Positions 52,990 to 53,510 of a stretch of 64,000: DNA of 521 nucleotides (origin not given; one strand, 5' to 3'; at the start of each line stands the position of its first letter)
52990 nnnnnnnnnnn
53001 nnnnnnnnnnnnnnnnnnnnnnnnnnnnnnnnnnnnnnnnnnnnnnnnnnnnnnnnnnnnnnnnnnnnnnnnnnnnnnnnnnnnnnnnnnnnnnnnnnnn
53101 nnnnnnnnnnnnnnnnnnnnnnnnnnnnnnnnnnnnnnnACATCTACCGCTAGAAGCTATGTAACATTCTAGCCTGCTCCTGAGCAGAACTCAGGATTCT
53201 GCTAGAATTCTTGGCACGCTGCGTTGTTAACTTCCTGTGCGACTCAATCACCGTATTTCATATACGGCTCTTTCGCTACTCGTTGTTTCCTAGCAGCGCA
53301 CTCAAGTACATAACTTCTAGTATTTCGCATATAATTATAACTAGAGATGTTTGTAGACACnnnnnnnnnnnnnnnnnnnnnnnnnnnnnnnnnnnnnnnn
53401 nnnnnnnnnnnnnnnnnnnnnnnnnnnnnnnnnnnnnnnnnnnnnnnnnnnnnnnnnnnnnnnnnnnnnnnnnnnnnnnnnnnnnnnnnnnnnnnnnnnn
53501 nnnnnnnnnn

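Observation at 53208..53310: Copy C of the ~103-nt element, upstream of obgE, carrying the compensatory hairpin substitutions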

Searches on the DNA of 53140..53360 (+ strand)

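Call 12: search_rna_families(source=window, start=53140, end=53360, threshold=evalue, max_evalue=10)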
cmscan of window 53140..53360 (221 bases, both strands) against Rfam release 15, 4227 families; matches with E-value up to 10: 1.
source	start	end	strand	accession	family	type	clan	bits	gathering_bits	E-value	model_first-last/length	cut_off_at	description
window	53174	53196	-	RF02843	RefA5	Gene; antisense;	-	11.6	91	6.3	1-68/68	no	Enterococcus sRNA A5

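Call 66: build_rna_model(alignment_id=A4, structure=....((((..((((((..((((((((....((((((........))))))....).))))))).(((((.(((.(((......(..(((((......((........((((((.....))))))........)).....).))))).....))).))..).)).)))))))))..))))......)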
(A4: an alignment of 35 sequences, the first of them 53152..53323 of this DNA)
Model R1 built from alignment A4 (35 sequences, 185 columns); structure: as given.
model positions 172; base pairs 49; branch points 1; effective number of sequences 3.64; information 0.59 bits per position. Calibrated on 0.2 Mb of random sequence (short: E-values are rough).
structure used (alignment columns):
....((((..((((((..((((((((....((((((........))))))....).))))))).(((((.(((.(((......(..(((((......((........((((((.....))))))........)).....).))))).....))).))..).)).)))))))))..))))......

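Call 67: search_with_rna_model(model_id=R1, source=window, filters=off, max_evalue=1)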
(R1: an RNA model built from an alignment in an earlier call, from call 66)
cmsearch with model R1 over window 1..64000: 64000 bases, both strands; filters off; matches with E-value up to 1: 4.
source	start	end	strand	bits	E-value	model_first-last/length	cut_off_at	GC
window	42857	43031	+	142.4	6.8e-33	1-172/172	no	0.49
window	27824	27995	+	139.9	2.8e-32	1-172/172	no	0.53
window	53151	53322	+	135.7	3e-31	1-172/172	no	0.45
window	5079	5253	-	61.6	3e-13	1-172/172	no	0.42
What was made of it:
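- Checked: Second, there is a fourth copy, D, at 5079-5253 on the minus strand (61.6 bits, E 3e-13, call 67).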

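Call 68: search_with_rna_model(model_id=R1, sources=[L001, L002, L003, L004, L005, L006, L007, L008, L009, L010, L011, L012, L013, L014, L015, L016, L017, L018, L019, L020, L021, L022, L023, L024, L025, L026, L027, L028, L029, L030, L031, L032, L033, L034, L035, L036, L037, L038, L039, L040, L041, L042, L043, L044, L045, L046, L047, L048, L049, L050, L051, L052, L053, L054, L055, L056, L057, L058, L059, L060, L061, L062, L063, L064, L065, L066, L067, L068, L069, L070, L071, L072, L073, L074, L075, L076, L077, L078], max_evalue=0.001)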
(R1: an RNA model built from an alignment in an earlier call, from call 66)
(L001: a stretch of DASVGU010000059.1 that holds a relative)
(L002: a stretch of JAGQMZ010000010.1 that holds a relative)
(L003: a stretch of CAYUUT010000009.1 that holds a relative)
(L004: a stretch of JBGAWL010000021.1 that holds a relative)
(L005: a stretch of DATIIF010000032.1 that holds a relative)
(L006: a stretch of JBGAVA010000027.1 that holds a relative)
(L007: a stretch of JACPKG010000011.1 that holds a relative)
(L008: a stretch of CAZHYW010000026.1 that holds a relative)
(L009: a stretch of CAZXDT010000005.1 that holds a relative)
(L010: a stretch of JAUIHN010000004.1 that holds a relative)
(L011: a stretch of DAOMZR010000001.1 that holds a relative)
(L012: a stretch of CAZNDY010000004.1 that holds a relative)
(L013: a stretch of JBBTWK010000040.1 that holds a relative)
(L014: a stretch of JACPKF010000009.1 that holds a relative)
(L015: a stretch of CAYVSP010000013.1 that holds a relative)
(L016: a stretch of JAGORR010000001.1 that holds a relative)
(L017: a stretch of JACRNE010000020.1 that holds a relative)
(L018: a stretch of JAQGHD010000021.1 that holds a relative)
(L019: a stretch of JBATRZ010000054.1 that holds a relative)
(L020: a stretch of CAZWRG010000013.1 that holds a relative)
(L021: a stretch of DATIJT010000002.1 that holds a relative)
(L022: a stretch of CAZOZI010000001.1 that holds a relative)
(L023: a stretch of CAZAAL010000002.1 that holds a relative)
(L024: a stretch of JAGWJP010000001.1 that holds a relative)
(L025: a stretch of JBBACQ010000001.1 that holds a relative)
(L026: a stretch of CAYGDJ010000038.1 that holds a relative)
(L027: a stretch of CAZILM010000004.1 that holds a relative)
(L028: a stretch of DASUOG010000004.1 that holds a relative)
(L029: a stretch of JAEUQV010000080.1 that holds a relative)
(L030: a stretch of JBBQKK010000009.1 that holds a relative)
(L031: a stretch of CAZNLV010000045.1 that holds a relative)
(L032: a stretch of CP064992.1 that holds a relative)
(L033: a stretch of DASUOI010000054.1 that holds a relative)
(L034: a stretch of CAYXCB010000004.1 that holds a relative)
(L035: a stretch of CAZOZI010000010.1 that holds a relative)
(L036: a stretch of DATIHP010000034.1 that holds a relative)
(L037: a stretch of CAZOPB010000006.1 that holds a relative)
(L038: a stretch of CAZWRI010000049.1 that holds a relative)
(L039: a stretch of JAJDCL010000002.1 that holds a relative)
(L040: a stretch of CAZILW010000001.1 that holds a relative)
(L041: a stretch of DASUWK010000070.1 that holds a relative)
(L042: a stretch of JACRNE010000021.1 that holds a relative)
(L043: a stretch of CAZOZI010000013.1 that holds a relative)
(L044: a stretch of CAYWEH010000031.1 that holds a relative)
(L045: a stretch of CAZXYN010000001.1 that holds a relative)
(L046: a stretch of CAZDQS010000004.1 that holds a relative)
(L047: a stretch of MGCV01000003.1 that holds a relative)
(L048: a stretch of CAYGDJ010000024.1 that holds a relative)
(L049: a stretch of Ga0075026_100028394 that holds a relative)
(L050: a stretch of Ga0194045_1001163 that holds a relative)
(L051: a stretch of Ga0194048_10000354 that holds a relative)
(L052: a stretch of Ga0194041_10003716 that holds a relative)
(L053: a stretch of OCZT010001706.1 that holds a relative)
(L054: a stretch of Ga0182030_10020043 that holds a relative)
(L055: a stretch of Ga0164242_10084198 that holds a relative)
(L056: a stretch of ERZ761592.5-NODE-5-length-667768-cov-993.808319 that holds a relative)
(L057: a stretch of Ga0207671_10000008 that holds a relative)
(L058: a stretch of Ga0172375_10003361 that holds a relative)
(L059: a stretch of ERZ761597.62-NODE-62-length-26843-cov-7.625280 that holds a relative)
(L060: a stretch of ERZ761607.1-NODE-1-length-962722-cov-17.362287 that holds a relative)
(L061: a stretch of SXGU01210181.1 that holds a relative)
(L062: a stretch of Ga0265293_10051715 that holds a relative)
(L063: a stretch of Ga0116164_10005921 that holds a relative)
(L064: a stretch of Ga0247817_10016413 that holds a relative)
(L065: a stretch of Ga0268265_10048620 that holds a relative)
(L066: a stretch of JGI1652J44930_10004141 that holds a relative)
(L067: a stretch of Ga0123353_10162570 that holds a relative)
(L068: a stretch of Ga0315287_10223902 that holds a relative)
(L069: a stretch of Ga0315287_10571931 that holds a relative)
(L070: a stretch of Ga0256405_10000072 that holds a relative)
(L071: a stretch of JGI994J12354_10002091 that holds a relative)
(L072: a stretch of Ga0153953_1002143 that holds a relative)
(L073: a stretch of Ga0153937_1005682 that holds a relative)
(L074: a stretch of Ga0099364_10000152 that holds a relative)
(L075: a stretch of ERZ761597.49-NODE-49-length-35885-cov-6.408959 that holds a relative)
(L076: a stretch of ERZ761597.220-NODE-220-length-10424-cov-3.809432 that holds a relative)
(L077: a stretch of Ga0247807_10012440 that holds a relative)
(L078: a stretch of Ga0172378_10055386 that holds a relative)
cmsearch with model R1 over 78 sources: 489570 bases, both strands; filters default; matches with E-value up to 0.001: 58.
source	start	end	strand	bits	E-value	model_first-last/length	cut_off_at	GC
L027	2925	3096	+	174.2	9.6e-40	1-172/172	no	0.53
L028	2548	2719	-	172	3.3e-39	1-172/172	no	0.47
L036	577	748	-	169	1.8e-38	1-172/172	no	0.5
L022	6169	6340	-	164.1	2.8e-37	1-172/172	no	0.55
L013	6274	6446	-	163.7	3.4e-37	1-172/172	no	0.58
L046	7187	7359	+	162.5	6.7e-37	1-172/172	no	0.58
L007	7089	7260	-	160.9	1.7e-36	1-172/172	no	0.62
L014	5292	5462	-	160.8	1.8e-36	1-172/172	no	0.64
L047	1084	1255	-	160.3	2.3e-36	1-172/172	no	0.6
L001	283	454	-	158.9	5.1e-36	1-172/172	no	0.63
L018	6636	6806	+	158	8.3e-36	1-172/172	no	0.55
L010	4343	4514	-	156.4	2.1e-35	1-172/172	no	0.6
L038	5754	5923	+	154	8e-35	1-172/172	no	0.62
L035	5796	5966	+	153.1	1.3e-34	1-172/172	no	0.53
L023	7684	7856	-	152.6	1.7e-34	1-172/172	no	0.5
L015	4564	4733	+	149.3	1.1e-33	1-172/172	no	0.5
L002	5445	5615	-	149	1.3e-33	1-172/172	no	0.44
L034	6639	6810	+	144.7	1.5e-32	1-172/172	no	0.62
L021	5739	5910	-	143.5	2.9e-32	1-172/172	no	0.59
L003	4928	5095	-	140.5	1.5e-31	1-172/172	no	0.51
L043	3397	3569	+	139.2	3.2e-31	1-172/172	no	0.51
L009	4527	4699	+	134.5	4.4e-30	1-172/172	no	0.5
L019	6315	6482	-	131.2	2.8e-29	1-172/172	no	0.61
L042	209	380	+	129.8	6e-29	1-172/172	no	0.55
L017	5909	6083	+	123.8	1.7e-27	1-172/172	no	0.56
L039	6259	6430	-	123.5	2e-27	1-172/172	no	0.5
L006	410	581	-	122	4.7e-27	1-172/172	no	0.54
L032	5467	5639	+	120.6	1.1e-26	1-172/172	no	0.54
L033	4466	4638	-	119.6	1.9e-26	1-172/172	no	0.55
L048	90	258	+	119.4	2.1e-26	1-172/172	no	0.55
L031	4627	4798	-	118.7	3e-26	1-172/172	no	0.51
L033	2254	2426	-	115.9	1.4e-25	1-172/172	no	0.51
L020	5372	5543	-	114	4.2e-25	1-172/172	no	0.52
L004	6341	6512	-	109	6.9e-24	1-172/172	no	0.61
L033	6387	6557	-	106.8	2.4e-23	1-172/172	no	0.47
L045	7002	7179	-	97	5.8e-21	1-172/172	no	0.48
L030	2191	2286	-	90.7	2e-19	60-156/172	no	0.57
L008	1354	1532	+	83.3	1.2e-17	1-172/172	no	0.53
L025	3122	3247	-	82.8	1.7e-17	1-172/172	no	0.34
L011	3286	3410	-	81.1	4.2e-17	1-172/172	no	0.31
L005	5664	5880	+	80.9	4.7e-17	1-172/172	no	0.54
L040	7800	7896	-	78.8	1.5e-16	59-156/172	no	0.37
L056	2277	2442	+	77.4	3.3e-16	1-172/172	no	0.52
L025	2732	2882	-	75.7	8.5e-16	1-172/172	no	0.32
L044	5282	5443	-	74.8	1.4e-15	1-172/172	no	0.65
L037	4537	4671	+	74.1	2.2e-15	1-172/172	no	0.46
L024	6424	6580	+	71.7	8.4e-15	1-172/172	no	0.43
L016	1251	1410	+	65.7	2.3e-13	1-172/172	no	0.54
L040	7904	8000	-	61.2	2.9e-12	75-172/172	5'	0.37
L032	3989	4233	+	58.7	1.2e-11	1-172/172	no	0.47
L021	3999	4126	+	55.7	6.4e-11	1-172/172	no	0.53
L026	1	86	+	52.6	3.7e-10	87-172/172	5'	0.5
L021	5079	5235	+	51.8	5.6e-10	1-172/172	no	0.46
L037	1059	1153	+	49.5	2e-09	60-156/172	no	0.51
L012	1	89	+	47.9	5.1e-09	83-172/172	5'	0.39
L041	3424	3504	+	42.2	1.2e-07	66-149/172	no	0.64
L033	6342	6383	-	40.8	2.7e-07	90-131/172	no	0.48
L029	3656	3696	-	29.9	0.00012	91-131/172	no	0.49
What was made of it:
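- On RPE-type protein-coding palindromic repeats: Four copies in this 64-kb window (call 67); 2-4 copies in single 8-kb loci such as L033 and L021 (call 68).
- The CM finds 4 window copies and 58 in the loci (calls 67, 68).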

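Call 81: search_with_rna_model(model_id=R1, sources=[L047, L079, L080, L081, L082, L083, L084, L085], max_evalue=0.01, make_alignment=true, filters=off)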
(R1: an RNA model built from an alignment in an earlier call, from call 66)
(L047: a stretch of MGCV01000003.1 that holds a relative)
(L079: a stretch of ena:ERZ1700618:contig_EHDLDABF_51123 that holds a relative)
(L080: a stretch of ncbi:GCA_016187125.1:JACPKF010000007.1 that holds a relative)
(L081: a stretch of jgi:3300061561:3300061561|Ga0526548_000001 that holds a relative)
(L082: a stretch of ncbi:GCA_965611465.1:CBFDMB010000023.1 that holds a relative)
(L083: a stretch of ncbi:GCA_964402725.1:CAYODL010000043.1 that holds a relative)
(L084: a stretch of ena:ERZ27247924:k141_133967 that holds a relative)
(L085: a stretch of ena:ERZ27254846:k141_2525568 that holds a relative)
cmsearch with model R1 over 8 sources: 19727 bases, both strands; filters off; matches with E-value up to 0.01: 8.
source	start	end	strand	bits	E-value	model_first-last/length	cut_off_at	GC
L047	1084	1255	-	160.3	9.3e-38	1-172/172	no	0.6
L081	740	911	-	155.3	1.6e-36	1-172/172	no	0.57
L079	698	869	-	155.2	1.7e-36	1-172/172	no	0.61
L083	653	824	-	146.7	2e-34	1-172/172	no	0.62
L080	722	896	-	144.9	5.1e-34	1-172/172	no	0.59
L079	100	273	+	138.5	1.9e-32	1-172/172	no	0.6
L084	650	824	-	134.7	1.6e-31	1-172/172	no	0.59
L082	734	905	-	124.6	4.4e-29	1-172/172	no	0.59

Alignment A9: 8 matches aligned to the model, 188 columns, each read 5' to 3' on its own strand. Consensus structure (alignment columns), stored with it:
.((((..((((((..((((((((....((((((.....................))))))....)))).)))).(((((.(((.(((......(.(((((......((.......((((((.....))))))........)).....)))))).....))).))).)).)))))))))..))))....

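Call 101: search_dna_similar(query=window:53151-53322:+, collection=phages, mode=distant, max_evalue=0.01)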
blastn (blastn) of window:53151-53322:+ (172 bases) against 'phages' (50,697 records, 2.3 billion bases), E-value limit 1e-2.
No match.
